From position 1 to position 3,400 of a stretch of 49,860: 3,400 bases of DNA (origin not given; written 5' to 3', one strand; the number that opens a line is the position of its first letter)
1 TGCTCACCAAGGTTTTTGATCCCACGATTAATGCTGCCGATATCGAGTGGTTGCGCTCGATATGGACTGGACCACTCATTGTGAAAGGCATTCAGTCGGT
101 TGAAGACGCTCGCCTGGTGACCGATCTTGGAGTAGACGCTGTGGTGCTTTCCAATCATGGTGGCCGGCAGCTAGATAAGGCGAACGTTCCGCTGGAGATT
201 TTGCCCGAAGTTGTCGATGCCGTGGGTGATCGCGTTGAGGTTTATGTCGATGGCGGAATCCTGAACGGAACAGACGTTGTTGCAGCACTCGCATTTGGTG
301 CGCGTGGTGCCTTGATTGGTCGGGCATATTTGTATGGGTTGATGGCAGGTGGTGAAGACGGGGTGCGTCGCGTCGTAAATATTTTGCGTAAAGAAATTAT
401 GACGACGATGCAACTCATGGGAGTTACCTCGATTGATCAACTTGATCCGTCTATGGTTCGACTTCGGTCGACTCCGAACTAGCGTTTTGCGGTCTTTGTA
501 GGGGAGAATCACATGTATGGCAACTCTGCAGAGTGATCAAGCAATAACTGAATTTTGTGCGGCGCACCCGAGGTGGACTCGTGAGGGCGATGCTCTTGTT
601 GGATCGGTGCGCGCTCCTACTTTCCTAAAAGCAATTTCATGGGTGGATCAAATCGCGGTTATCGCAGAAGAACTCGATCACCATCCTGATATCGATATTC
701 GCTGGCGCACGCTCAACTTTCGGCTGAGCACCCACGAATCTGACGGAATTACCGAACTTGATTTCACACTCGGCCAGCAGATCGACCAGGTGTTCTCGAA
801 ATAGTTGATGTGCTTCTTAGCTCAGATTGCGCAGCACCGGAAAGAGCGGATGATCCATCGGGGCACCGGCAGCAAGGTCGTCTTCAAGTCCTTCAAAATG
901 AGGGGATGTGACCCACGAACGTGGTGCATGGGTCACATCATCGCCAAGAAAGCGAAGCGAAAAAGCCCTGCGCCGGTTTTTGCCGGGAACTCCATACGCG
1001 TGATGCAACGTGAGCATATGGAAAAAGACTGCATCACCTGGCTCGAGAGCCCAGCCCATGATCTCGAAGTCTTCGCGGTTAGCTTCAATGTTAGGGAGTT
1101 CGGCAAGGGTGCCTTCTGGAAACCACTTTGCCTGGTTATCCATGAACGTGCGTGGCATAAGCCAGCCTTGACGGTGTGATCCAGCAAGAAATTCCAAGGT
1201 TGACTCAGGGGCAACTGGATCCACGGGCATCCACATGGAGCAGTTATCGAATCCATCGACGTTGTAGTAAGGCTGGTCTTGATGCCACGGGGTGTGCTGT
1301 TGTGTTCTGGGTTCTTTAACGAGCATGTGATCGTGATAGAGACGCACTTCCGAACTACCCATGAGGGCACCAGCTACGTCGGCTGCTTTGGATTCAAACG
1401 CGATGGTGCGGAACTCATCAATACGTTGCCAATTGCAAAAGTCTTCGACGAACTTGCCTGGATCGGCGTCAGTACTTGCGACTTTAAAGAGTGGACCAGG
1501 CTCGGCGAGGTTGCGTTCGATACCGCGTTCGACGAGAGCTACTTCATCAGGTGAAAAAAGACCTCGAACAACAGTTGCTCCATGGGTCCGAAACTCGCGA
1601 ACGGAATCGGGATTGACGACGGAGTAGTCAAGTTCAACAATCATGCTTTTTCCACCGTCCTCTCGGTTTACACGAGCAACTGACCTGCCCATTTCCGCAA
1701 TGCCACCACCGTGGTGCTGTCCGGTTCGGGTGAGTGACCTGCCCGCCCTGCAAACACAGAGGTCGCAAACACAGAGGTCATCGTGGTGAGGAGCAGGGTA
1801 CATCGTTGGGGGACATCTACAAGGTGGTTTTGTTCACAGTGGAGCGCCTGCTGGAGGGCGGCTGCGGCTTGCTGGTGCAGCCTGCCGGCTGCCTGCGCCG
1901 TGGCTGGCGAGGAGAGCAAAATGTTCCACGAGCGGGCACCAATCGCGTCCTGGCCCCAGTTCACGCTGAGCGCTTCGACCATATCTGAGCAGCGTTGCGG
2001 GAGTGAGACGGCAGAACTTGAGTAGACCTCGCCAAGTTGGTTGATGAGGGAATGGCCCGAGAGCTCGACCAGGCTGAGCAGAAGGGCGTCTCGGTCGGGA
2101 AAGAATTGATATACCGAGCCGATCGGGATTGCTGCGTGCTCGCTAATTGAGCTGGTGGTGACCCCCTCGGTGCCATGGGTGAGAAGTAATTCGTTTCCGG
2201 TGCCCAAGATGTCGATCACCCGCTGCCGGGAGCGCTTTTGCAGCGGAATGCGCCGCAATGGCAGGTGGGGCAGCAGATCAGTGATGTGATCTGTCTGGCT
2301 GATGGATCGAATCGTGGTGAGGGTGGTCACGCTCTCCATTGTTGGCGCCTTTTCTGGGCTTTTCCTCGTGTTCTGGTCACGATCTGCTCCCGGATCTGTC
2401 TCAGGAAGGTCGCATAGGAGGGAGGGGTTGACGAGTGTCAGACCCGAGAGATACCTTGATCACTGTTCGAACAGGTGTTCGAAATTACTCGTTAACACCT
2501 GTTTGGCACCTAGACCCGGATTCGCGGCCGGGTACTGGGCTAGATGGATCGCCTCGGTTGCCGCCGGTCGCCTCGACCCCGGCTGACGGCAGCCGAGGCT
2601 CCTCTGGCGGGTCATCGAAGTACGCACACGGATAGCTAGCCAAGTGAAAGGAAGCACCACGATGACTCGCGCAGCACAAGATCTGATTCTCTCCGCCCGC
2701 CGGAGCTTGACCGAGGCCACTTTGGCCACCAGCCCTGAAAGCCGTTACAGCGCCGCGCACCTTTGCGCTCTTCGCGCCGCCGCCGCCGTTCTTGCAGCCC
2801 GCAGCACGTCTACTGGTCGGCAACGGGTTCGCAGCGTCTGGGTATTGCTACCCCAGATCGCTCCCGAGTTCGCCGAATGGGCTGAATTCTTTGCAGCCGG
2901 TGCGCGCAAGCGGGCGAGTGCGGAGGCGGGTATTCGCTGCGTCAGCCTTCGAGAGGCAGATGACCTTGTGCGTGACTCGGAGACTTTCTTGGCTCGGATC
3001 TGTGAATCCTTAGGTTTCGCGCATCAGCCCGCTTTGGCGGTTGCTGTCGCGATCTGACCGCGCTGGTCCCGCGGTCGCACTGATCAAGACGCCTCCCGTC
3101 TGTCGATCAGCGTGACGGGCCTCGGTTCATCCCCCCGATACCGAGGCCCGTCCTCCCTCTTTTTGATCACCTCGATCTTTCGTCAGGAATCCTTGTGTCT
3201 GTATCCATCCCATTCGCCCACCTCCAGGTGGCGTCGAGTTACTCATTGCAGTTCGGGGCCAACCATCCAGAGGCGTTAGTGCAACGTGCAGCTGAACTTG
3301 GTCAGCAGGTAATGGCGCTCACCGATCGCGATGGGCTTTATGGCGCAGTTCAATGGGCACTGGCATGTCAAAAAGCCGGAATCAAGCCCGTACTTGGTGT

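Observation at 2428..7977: Candidate damage-inducible cassette: SAV_6107-type HEPN protein, hairpin, PHP-degenerate Pol IIIα paralogue and Pol IV, without imuA/imuB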

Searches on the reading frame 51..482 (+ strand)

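Call 69: search_protein_families(library=pfam, proteins=[window:51-482:+], max_evalue=0.0001)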
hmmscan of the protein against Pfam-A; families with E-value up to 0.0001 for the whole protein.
window:51-482:+ (143 aa): 2 families
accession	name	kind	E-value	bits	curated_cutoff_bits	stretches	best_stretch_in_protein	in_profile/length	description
PF01070.24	FMN_dh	-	1.5e-60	205.6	24.9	1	1-137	213-349/350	FMN-dependent dehydrogenase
PF03060.21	NMO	-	2.1e-10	40.9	28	1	10-96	139-228/331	Nitronate monooxygenase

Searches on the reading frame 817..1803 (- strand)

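Call 5: search_protein_families(library=pfam, proteins=[window:817-1803:-], max_evalue=0.01)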
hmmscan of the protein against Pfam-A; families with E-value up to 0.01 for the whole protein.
window:817-1803:- (328 aa): 1 family
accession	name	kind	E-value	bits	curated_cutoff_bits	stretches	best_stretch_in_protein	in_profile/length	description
PF05721.19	PhyH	-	6.4e-22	79.3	22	1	71-280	1-213/213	Phytanoyl-CoA dioxygenase (PhyH)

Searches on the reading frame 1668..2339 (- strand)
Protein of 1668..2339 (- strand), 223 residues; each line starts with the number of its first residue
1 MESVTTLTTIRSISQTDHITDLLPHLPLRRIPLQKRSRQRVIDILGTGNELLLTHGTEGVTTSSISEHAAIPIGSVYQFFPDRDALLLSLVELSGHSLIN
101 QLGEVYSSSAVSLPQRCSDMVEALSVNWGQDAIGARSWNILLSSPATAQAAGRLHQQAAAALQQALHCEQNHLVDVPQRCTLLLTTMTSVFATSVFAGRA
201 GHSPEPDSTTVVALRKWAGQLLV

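Call 5: search_protein_families(library=pfam, proteins=[window:1668-2339:-], max_evalue=0.01)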
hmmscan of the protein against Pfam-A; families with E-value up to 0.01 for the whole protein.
window:1668-2339:- (223 aa): 1 family
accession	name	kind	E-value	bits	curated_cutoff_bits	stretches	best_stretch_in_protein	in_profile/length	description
PF00440.29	TetR_N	-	2.4e-07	30.8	24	1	44-89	1-46/47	Bacterial regulatory proteins, tetR family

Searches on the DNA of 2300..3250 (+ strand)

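Call 26: search_rna_families(source=window, start=2300, end=3250, threshold=evalue, max_evalue=1)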
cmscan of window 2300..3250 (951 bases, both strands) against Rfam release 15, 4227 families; matches with E-value up to 1: 2.
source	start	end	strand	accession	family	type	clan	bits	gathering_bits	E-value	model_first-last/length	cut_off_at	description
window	3078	3156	+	RF01066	6C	Cis-reg;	-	38.5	47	0.0026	1-75/75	no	6C RNA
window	3084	3158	+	RF02833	Scr3202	Gene; sRNA;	-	22.7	52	0.98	1-95/95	no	Streptomyces RNA 3202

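Call 43: search_rna_families(sources=[L008, L009, L014, L033, L004, L002, L013, L011], threshold=evalue, max_evalue=0.1)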
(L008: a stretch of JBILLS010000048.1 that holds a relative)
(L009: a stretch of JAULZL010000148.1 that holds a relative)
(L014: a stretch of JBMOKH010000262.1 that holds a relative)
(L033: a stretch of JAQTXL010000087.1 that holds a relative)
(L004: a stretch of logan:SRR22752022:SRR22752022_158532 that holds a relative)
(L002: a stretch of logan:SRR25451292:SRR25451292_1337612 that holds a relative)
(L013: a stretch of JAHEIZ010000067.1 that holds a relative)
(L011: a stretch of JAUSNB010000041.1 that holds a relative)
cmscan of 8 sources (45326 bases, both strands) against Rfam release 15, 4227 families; matches with E-value up to 0.1: 1.
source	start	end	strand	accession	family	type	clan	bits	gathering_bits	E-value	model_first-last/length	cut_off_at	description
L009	12229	12346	+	RF01746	mraW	Cis-reg;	-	37.3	50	0.00027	1-107/107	no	mraW RNA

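Call 61: build_rna_model(alignment_id=A3, structure=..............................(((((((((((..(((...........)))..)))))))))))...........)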
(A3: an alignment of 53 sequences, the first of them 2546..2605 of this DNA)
Model R1 built from alignment A3 (53 sequences, 84 columns); structure: as given.
model positions 60; base pairs 14; branch points 0; effective number of sequences 53; information 0.71 bits per position. Calibrated on 0.2 Mb of random sequence (short: E-values are rough).
structure used (alignment columns):
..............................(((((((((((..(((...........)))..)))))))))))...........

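Call 63: search_with_rna_model(model_id=R1, source=window, max_evalue=1, filters=off)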
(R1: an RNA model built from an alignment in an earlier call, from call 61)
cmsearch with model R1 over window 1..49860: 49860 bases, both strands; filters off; matches with E-value up to 1: 1.
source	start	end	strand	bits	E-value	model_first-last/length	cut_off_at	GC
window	2545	2606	+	47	2.7e-05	1-60/60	no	0.74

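Call 66: search_with_rna_model(model_id=R1, sources=[L007, L008, L009, L010, L011, L012, L013, L014, L015, L016, L017, L018, L019, L020, L021, L022, L023, L024, L025, L026, L027, L028, L029, L030, L031, L032, L033, L034, L035, L036, L037, L038, L039, L040, L041, L042, L043, L044, L045, L046, L047, L048, L049, L050, L051, L052, L053, L054, L055, L056, L057, L058, L059, L060, L061, L062, L063, L064, L065, L066, L067, L068, L069, L070, L071, L072, L073, L074, L075, L076, L077, L078, L079, L080, L081, L082, L083, L084, L085, L086, L167], max_evalue=0.01)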
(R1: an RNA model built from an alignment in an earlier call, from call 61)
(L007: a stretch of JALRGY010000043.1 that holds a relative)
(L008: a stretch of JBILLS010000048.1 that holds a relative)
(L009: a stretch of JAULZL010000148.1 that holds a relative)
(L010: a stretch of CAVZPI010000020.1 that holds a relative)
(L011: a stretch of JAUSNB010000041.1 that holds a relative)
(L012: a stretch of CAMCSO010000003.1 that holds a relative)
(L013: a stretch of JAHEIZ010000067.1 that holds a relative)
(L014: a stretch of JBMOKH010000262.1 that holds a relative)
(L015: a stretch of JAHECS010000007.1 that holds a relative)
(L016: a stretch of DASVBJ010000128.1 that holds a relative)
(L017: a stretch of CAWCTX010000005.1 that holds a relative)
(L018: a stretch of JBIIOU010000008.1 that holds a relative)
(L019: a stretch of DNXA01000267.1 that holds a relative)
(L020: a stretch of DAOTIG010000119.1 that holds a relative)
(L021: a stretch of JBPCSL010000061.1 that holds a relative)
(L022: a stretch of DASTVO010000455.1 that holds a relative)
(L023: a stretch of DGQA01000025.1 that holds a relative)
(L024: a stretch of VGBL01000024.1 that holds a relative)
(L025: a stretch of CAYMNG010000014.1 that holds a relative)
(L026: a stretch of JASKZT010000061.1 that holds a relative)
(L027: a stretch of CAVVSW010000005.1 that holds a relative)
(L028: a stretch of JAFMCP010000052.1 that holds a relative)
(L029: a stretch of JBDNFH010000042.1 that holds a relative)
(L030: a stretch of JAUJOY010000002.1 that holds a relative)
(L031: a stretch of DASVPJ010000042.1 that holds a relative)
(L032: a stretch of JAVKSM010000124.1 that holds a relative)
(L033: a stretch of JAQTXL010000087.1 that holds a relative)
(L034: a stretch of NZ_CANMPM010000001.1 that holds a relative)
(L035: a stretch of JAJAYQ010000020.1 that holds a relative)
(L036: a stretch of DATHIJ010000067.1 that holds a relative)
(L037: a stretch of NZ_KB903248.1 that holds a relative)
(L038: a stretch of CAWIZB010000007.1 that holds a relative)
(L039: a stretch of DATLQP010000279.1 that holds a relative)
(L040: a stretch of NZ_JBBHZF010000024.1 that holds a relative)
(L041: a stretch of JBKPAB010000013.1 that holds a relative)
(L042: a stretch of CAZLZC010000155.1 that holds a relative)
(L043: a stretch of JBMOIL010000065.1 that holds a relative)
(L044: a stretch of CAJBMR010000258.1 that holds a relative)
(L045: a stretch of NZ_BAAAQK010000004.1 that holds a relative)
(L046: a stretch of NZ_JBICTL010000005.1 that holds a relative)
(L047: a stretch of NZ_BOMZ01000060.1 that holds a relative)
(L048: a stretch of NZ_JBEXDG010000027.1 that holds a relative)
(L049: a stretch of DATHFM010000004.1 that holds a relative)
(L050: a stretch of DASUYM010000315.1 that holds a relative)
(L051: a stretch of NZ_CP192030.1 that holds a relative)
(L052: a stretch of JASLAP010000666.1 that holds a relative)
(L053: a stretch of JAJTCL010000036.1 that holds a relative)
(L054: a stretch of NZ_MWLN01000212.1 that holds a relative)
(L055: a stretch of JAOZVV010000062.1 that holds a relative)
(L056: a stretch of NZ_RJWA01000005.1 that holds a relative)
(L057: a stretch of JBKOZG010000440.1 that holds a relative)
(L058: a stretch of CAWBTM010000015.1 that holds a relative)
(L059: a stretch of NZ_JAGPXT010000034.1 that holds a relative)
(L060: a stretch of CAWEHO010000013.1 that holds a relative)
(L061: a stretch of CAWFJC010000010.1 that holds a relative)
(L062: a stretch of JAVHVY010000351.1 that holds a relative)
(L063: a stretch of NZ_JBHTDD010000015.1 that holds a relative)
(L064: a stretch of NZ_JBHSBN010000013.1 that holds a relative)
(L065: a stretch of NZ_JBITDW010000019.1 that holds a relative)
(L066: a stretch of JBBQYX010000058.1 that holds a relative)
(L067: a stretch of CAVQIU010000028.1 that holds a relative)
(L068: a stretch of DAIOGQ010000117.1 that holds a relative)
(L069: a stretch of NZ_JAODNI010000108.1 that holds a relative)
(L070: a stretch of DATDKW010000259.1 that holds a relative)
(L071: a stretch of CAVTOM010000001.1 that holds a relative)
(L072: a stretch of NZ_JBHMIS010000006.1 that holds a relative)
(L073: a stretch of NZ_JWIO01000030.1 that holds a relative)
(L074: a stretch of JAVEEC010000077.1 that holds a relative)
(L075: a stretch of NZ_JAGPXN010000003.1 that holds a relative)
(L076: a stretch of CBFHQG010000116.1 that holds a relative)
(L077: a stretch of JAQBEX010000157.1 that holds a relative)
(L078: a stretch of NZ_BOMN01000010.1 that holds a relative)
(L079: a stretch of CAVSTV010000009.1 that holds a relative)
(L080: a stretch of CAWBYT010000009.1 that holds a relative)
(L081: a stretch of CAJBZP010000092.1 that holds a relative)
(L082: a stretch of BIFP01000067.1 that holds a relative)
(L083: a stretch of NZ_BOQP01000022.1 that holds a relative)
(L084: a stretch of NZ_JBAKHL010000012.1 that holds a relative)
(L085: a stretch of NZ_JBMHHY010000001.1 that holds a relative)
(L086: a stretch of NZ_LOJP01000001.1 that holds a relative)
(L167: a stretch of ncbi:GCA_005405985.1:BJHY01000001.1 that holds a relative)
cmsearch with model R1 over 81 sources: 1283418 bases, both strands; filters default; matches with E-value up to 0.01: 21.
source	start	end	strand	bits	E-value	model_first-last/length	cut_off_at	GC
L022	9512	9571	+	57.3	1.7e-05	1-60/60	no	0.8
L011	2908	2967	+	57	1.9e-05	1-60/60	no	0.8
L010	9543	9602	+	56.2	2.5e-05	1-60/60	no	0.77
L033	1722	1781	+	55.5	3.2e-05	1-60/60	no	0.77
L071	9560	9619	+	53.5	6.7e-05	1-60/60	no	0.78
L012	9511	9570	+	53.1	7.7e-05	1-60/60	no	0.72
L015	9599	9656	+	51.8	0.00012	1-60/60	no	0.84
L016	9488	9547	+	50.1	0.00023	1-60/60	no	0.83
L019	387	446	+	49.2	0.00032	1-60/60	no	0.7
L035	4479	4538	+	48.3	0.00045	1-60/60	no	0.72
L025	1583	1642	+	48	0.00048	1-60/60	no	0.78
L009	2162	2221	+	47.6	0.00057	1-60/60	no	0.77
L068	7936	7997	+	44.4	0.0018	1-60/60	no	0.79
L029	9852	9911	+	44.1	0.0021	1-60/60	no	0.62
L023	3746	3805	+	43.4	0.0027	1-60/60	no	0.63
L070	6066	6126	+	43.2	0.0028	1-60/60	no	0.79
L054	9230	9291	+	43.1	0.0029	1-60/60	no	0.79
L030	9360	9421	+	42.5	0.0036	1-60/60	no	0.77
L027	9531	9591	+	42.3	0.004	1-60/60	no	0.82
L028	8813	8872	+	42.2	0.004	1-60/60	no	0.6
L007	4086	4145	+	42.1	0.0042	1-60/60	no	0.6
